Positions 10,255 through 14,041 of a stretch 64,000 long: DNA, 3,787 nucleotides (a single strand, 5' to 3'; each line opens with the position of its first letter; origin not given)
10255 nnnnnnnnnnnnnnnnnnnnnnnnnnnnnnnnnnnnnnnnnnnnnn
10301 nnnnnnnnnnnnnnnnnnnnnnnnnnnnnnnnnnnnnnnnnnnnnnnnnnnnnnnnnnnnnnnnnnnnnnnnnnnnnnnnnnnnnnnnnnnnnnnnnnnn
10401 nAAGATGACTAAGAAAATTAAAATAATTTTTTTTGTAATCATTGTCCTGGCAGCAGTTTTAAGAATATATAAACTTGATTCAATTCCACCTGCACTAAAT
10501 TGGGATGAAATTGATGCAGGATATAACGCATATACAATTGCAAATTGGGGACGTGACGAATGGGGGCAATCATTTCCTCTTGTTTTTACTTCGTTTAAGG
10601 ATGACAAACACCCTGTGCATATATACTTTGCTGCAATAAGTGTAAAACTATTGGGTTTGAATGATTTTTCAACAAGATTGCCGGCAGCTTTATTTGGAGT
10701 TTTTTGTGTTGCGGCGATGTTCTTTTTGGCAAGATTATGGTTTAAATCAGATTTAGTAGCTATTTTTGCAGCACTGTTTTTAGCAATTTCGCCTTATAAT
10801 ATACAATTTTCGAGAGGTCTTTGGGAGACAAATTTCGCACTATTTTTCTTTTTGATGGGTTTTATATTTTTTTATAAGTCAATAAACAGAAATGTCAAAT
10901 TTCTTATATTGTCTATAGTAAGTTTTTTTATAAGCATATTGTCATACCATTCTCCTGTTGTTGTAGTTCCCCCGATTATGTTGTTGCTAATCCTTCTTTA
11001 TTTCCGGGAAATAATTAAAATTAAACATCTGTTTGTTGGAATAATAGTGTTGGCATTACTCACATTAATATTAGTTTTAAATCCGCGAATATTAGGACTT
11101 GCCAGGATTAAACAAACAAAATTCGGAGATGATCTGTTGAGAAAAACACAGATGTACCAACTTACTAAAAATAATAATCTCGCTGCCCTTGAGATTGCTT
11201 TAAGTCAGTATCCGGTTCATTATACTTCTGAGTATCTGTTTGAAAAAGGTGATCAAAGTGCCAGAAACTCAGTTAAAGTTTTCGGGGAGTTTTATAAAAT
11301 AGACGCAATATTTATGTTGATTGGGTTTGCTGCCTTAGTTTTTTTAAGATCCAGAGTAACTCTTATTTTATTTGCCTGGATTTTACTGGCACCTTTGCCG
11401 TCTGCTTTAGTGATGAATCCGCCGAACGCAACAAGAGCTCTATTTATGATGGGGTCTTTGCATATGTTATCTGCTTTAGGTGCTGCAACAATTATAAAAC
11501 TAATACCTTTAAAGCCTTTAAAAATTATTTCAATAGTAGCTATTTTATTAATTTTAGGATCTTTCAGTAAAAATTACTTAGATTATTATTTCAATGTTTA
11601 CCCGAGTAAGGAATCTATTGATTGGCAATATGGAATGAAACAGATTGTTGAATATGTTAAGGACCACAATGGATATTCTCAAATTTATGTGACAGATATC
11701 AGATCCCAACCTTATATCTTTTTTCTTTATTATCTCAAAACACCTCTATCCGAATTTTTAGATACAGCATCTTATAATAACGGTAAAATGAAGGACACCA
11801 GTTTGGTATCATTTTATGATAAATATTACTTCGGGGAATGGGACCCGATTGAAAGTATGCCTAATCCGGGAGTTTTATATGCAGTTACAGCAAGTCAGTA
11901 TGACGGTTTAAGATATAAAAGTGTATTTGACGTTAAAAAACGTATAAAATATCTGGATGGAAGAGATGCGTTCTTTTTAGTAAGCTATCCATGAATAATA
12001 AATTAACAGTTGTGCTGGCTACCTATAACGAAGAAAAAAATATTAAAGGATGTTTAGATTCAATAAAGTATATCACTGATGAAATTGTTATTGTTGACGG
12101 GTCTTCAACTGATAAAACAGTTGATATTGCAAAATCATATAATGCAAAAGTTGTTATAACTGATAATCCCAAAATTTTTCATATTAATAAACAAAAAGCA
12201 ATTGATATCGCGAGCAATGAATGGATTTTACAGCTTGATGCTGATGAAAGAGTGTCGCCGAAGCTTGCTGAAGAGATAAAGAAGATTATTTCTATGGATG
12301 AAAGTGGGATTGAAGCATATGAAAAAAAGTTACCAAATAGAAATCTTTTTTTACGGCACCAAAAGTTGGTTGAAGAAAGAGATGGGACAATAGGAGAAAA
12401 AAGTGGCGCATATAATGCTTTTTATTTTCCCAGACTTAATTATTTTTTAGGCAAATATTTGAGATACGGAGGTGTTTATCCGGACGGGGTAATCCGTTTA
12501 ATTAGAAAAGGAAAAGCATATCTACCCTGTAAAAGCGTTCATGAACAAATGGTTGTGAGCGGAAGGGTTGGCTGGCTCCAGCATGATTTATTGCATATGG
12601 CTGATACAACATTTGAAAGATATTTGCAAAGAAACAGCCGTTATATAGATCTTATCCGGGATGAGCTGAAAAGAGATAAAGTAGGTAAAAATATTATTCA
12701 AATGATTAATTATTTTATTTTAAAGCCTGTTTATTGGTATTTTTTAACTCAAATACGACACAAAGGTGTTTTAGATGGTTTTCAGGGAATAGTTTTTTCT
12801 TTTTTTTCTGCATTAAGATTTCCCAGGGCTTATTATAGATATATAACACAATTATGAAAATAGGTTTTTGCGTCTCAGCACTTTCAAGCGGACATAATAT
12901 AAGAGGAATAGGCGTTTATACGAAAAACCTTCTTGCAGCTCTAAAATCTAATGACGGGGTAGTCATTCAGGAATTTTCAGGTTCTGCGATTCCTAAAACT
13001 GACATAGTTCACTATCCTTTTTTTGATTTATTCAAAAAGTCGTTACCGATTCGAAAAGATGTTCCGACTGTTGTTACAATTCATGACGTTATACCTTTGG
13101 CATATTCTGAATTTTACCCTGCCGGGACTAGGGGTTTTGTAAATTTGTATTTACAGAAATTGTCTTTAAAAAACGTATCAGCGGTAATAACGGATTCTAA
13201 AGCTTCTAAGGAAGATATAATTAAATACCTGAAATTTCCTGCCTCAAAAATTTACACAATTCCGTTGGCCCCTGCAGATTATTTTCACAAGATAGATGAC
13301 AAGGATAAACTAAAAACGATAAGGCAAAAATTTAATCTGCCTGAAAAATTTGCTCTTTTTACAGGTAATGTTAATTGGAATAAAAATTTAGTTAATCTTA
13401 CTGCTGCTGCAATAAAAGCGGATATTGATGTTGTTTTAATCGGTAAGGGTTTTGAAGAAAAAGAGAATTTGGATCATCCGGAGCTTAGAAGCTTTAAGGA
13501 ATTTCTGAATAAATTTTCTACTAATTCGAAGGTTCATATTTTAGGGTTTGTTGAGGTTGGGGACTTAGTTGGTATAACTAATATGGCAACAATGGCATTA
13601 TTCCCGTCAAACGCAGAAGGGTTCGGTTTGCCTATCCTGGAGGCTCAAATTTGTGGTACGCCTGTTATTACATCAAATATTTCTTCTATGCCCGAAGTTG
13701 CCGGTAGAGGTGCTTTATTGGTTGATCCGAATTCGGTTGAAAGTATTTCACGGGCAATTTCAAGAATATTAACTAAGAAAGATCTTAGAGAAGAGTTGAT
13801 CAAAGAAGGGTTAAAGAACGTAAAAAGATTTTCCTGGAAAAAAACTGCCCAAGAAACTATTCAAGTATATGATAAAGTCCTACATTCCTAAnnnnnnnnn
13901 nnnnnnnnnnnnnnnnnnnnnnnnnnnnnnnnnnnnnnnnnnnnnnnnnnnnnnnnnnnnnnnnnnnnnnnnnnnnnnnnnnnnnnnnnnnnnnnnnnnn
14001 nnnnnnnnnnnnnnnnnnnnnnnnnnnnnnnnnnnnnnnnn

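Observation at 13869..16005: PIG-V (GT76)-like mannosyltransferase plus DPM1-like synthase plus DUF2304-like protein: eukaryote-style Pol-P-sugar donor module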

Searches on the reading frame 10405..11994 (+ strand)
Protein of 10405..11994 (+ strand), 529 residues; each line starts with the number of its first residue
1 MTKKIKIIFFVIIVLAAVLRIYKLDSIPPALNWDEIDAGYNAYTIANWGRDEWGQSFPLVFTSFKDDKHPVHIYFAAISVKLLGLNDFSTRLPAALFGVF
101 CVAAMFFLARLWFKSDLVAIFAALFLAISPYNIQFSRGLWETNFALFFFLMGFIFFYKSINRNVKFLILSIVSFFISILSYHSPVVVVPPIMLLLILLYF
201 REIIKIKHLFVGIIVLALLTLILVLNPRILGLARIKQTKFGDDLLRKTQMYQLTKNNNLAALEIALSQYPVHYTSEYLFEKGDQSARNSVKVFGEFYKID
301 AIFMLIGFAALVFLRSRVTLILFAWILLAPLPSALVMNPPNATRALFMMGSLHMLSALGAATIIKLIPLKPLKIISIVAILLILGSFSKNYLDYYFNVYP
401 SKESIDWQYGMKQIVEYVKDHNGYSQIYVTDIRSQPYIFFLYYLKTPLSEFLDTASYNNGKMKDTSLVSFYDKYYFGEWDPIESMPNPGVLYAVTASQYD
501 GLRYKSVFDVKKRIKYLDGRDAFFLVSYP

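Call 16: search_protein_families(library=pfam, proteins=[window:10405-11994:+], max_evalue=0.01)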
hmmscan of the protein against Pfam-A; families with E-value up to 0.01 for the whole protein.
window:10405-11994:+ (529 aa): 2 families
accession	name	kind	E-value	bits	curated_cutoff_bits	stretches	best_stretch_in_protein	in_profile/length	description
PF13231.12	PMT_2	-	7.7e-13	49.4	26.1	1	67-221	1-154/160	Dolichyl-phosphate-mannose-protein mannosyltransferase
PF02366.24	PMT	-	9.3e-05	22.5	22.7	1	12-228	3-237/245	Dolichyl-phosphate-mannose-protein mannosyltransferase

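Call 43: search_protein_families(library=ncbifam, proteins=[window:10405-11994:+], max_evalue=0.0001)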
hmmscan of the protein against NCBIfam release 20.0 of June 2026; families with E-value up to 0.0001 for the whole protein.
window:10405-11994:+ (529 aa): 1 family
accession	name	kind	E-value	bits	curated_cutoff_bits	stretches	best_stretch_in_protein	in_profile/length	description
TIGR03663.1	TIGR03663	subfamily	4.6e-09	35.8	126.25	1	7-178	2-160/435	flippase activity-associated protein Agl23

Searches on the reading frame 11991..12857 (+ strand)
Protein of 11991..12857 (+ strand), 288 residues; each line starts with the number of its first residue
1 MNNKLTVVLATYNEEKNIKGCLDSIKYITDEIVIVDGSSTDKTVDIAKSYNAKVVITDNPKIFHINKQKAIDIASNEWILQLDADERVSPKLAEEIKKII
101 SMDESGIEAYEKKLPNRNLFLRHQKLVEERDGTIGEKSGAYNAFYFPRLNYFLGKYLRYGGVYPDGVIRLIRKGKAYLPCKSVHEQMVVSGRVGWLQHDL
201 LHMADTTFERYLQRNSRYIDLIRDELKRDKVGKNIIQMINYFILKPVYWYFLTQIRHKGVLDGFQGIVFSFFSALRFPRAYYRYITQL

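Call 3: search_protein_families(library=pfam, proteins=[window:11991-12857:+], max_evalue=1)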
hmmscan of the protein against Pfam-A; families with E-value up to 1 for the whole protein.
window:11991-12857:+ (288 aa): 4 families
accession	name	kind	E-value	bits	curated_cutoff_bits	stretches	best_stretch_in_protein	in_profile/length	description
PF00535.33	Glycos_transf_2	-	7.9e-20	71.9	23.3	1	6-108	1-111/168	Glycosyl transferase family 2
PF13704.12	Glyco_tranf_2_4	-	0.0011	19.8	27.5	1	13-86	2-82/98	Glycosyl transferase family 2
PF10111.15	Glyco_tranf_2_2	-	0.089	12.7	27.3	1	6-102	1-108/276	Glycosyltransferase like family 2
PF11116.13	DUF2624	-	0.18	13.1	24.7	1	44-100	21-79/83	Protein of unknown function (DUF2624)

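Call 43: search_protein_families(library=ncbifam, proteins=[window:11991-12857:+], max_evalue=0.0001)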
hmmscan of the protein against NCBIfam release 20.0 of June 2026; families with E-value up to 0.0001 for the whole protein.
window:11991-12857:+ (288 aa): 11 families
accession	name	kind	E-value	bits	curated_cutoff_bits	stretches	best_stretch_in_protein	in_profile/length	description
TIGR04195.1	S_glycosyl_SunS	equivalog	3.4e-15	55.8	350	1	5-99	59-154/421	SunS family peptide S-glycosyltransferase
TIGR04283.1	glyco_like_mftF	equivalog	7.1e-15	55.2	182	1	5-125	1-122/221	TIGR04283 family arsenosugar biosynthesis glycosyltransferase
NF007482.0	PRK10073.1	equivalog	4.5e-10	39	423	1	2-103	5-113/334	glycosyltransferase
NF041391.1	DPhHxTase_Halo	equivalog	5.9e-10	38.5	375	1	10-87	2-80/213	dolichyl-phosphate hexose transferase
TIGR04182.1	glyco_TIGR04182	equivalog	1.6e-09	37.6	325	1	5-96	2-93/293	S-layer glycoprotein N-glycosyltransferase AglJ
NF010496.0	PRK13915.1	equivalog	4.5e-07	29.2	262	1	3-58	31-92/307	glucosyl-3-phosphoglycerate synthase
NF038302.1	EPS_HpsE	equivalog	9.6e-07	28.1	300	1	4-90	2-101/307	hormogonium polysaccharide biosynthesis glycosyltransferase HpsE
NF045692.1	OglycostaseCruG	equivalog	3.2e-06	26.3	600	1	4-101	42-153/386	2'-O-glycosyltransferase CruG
NF041875.1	EPS_EpsD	equivalog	5.7e-06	26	370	0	5-95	1-99/325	exopolysaccharide biosynthesis glycosyltransferase EpsD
NF047683.1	TeichurnBiosyTuaG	equivalog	1.1e-05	25.2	400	1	3-95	6-107/252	teichuronic acid biosynthesis protein TuaG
NF050050.1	ProtGlycPglI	equivalog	7.7e-05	22.2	500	1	3-102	2-107/306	GalNAc(5)-diNAcBac-PP-undecaprenol beta-1,3-glucosyltransferase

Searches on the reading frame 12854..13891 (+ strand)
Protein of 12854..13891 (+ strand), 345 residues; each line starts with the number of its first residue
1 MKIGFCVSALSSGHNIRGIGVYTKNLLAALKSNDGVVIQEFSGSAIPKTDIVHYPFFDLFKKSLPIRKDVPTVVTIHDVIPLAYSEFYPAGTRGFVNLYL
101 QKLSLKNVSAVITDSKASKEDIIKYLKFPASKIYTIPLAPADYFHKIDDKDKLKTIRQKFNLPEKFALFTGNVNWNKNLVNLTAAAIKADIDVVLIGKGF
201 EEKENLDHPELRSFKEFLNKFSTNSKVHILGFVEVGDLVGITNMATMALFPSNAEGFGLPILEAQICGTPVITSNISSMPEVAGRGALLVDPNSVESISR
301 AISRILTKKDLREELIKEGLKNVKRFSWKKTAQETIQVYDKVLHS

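Call 3: search_protein_families(library=pfam, proteins=[window:12854-13891:+], max_evalue=1)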
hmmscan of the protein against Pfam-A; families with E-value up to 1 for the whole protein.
window:12854-13891:+ (345 aa): 7 families
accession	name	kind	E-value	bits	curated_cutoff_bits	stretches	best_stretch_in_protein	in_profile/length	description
PF00534.26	Glycos_transf_1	-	1.6e-28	99.8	26.4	1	157-319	6-169/172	Glycosyl transferases group 1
PF13692.12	Glyco_trans_1_4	-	4.3e-20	72.9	27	1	167-307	4-141/142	Glycosyl transferases group 1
PF13439.12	Glyco_transf_4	-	4.8e-11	43.4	28.5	1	49-137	73-163/170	Glycosyltransferase Family 4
PF20706.3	GT4-conflict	-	2.6e-06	27.1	26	1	226-304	262-335/385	Family 4 Glycosyltransferase in conflict systems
PF13524.12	Glyco_trans_1_2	-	3.1e-06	27.6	25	1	189-335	13-142/144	Glycosyl transferase-like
PF13579.12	Glyco_trans_4_4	-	2.1e-05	25.4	29.7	1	67-138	92-157/158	Glycosyl transferase 4-like domain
PF01280.26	Ribosomal_L19e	-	0.09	13.1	25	1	288-319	20-46/53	Ribosomal protein L19e, N-terminal domain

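Call 43: search_protein_families(library=ncbifam, proteins=[window:12854-13891:+], max_evalue=0.0001)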
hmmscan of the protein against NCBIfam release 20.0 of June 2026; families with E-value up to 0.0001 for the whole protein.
window:12854-13891:+ (345 aa): 23 families
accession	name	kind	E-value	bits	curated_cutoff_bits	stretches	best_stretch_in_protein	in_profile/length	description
TIGR02149.1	glgA_Coryne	subfamily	2.1e-25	89.7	302.4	1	68-343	105-391/391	glycogen synthase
TIGR04047.1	MSMEG_0565_glyc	hypoth_equivalog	6e-22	78.2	259.85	1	156-340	184-372/373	MSMEG_0565 family glycosyltransferase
TIGR03449.1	mycothiol_MshA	equivalog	1.2e-18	67.2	462.5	1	107-343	164-404/406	D-inositol-3-phosphate glycosyltransferase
TIGR03999.1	thiol_BshA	equivalog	5.9e-17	61.6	273.7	1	207-343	237-374/375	N-acetyl-alpha-D-glucosaminyl L-malate synthase BshA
NF047684.1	TeichurnBiosyTuaC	equivalog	3.2e-15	56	550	1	69-343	132-390/391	teichuronic acid biosynthesis protein TuaC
NF041010.1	glycosy_Agl16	equivalog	8.8e-13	47.8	575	1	59-342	94-351/352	glycosylation protein Agl16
NF038295.1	EPS_HpsP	equivalog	9.6e-13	47.9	550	1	150-342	191-387/388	hormogonium polysaccharide biosynthesis glycosyltransferase HpsP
NF050063.1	ProtGlycPglJ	equivalog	2.8e-12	46.5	500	1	92-337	129-361/363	N-acetylgalactosamine-N,N'-diacetylbacillosaminyl-diphospho-undecaprenol 4-alpha-N-acetylgalactosaminyltransferase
NF041876.1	EPS_EpsE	equivalog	3.4e-11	43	400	1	209-333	260-387/389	exopolysaccharide biosynthesis GT4 family glycosyltransferase EpsE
NF053787.1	GlcN_PG_synth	equivalog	5.9e-11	41.8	480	1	69-343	106-360/361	N-acetylglucosaminyl phosphatidylglycerol synthase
TIGR03088.1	stp2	hypoth_equivalog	1.5e-10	40.7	409.05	1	237-343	265-374/374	TIGR03088 family PEP-CTERM/XrtA system glycosyltransferase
TIGR02468.1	sucrsPsyn_pln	equivalog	2.7e-10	38.7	1143.95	1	251-333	578-662/1051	sucrose-phosphate synthase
NF049987.1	DaglGlyslTfaseDgs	equivalog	1.8e-09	37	500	1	49-344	44-329/332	processive diacylglycerol alpha-glucosyltransferase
NF047880.1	glyco_SdgA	exception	3.5e-09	35.7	800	1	211-333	358-481/488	serine-aspartate repeat adhesin O-glycosyltransferase SdgA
NF012028.0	PRK15484.1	subfamily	1.5e-08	34.1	618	1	138-335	165-371/380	lipopolysaccharide N-acetylglucosaminyltransferase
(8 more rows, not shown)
